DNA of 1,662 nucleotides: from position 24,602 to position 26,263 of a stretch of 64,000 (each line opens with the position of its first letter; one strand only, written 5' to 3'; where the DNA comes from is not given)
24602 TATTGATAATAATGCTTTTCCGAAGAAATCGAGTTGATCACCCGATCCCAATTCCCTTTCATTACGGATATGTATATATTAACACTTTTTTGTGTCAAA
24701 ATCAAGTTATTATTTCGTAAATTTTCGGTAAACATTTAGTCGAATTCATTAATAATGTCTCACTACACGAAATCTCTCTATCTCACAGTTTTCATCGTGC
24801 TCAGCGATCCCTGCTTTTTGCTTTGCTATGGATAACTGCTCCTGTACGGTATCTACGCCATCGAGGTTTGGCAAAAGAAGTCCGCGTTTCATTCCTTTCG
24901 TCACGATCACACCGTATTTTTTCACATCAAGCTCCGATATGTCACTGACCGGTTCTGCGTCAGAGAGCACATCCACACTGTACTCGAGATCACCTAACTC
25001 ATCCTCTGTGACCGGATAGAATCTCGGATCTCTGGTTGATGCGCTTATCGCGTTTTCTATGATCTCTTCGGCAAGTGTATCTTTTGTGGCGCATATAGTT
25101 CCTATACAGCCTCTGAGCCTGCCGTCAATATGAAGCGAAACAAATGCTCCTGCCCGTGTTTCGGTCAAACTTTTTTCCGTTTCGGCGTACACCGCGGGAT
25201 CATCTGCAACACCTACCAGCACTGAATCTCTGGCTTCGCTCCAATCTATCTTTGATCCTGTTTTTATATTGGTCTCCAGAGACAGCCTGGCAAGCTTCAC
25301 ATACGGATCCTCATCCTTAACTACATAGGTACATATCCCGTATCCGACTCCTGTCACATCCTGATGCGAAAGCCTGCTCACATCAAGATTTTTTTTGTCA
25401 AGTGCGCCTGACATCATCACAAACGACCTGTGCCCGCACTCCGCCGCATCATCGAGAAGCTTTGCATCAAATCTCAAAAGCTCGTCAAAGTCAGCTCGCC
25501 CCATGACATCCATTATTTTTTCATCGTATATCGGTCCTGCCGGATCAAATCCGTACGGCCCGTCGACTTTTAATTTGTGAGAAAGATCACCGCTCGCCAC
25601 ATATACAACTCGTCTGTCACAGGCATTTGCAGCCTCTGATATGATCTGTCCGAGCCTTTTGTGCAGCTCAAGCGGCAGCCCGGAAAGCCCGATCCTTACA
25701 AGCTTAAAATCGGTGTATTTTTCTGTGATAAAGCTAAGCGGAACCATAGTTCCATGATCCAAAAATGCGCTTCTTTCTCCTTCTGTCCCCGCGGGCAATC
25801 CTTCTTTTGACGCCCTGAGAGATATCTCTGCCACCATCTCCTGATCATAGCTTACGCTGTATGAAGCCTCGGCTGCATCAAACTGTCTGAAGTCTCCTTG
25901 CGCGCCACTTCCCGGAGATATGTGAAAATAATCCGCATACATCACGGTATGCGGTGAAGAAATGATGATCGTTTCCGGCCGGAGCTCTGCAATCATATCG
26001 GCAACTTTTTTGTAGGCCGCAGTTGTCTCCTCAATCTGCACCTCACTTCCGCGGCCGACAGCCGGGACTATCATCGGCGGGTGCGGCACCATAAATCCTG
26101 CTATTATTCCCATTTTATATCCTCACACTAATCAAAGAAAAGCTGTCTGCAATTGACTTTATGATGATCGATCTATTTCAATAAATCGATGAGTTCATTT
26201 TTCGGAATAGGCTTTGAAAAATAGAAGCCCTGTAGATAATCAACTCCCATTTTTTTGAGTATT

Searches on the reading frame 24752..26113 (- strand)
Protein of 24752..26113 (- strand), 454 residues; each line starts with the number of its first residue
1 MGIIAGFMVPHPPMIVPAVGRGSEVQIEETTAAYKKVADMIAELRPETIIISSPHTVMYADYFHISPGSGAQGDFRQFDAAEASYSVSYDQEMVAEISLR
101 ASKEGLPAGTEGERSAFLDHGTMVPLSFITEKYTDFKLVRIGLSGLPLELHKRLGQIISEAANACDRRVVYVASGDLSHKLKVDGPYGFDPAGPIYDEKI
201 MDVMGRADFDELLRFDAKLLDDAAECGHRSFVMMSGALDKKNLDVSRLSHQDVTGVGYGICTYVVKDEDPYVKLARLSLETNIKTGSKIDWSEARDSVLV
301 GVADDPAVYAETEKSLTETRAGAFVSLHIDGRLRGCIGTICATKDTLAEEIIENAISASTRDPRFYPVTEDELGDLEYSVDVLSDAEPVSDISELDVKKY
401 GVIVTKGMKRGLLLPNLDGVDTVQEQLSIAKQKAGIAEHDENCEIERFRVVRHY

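Call 55: search_protein_families(library=pfam, proteins=[window:24752-26113:-], max_evalue=0.001)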
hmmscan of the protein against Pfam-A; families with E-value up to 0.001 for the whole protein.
window:24752-26113:- (454 aa): 2 families
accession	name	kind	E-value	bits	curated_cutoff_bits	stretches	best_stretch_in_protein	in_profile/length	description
PF01871.22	AMMECR1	-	5.7e-44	150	25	1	294-451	4-166/168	AMMECR1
PF02900.23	LigB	-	2.1e-42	145.5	26.3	1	7-260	3-268/269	Catalytic LigB subunit of aromatic ring-opening dioxygenase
